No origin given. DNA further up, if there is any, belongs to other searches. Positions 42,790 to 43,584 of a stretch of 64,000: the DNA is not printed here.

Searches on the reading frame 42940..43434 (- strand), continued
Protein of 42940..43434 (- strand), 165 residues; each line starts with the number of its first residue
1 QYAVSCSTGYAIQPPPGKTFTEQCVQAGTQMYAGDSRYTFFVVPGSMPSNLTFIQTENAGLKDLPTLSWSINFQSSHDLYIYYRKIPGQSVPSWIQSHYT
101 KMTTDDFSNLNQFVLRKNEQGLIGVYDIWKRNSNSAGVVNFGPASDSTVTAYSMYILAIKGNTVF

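Call 87: list_cluster_members(proteins=[P0057, P0058, P0060, P0061, P0062, P0063, P0064, P0065, P0066, P0076])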
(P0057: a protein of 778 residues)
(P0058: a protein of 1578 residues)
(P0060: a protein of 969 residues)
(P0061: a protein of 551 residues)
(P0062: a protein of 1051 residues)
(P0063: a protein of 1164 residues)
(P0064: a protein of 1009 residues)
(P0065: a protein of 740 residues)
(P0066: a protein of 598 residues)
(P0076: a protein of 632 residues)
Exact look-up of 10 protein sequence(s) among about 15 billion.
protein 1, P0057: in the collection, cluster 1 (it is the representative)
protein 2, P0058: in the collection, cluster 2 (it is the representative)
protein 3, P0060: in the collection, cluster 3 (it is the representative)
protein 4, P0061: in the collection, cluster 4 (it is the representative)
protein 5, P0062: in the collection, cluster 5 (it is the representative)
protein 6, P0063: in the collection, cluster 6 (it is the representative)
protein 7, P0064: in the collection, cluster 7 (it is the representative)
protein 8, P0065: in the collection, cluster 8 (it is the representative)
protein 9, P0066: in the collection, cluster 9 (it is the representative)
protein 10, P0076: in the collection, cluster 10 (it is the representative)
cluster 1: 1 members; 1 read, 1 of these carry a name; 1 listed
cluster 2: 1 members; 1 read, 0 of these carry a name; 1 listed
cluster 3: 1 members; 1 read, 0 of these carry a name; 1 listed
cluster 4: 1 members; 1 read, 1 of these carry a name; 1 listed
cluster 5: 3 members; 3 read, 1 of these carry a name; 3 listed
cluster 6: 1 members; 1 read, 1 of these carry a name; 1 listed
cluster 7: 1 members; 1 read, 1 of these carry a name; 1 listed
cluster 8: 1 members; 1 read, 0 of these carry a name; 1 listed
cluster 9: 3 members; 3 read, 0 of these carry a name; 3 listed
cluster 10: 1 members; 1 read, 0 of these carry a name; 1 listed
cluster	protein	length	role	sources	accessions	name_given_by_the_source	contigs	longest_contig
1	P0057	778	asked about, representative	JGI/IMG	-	hypothetical protein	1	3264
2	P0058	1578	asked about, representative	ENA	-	-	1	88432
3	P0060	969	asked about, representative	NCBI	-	-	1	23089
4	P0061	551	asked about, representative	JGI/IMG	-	hypothetical protein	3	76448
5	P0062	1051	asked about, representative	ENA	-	-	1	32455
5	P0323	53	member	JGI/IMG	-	hypothetical protein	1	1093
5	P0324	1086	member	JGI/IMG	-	-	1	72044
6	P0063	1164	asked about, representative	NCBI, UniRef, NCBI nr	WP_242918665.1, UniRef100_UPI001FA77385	hypothetical protein [Pontibacter liquoris] | hypothetical protein n=1 Tax=Pontibacter liquoris TaxID=2905677 RepID=UPI001FA77385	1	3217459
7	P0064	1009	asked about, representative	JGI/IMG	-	hypothetical protein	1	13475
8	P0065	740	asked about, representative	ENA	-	-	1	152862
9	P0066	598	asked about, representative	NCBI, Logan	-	-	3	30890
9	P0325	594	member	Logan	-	-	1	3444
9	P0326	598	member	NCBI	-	-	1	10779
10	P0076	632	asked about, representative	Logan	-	-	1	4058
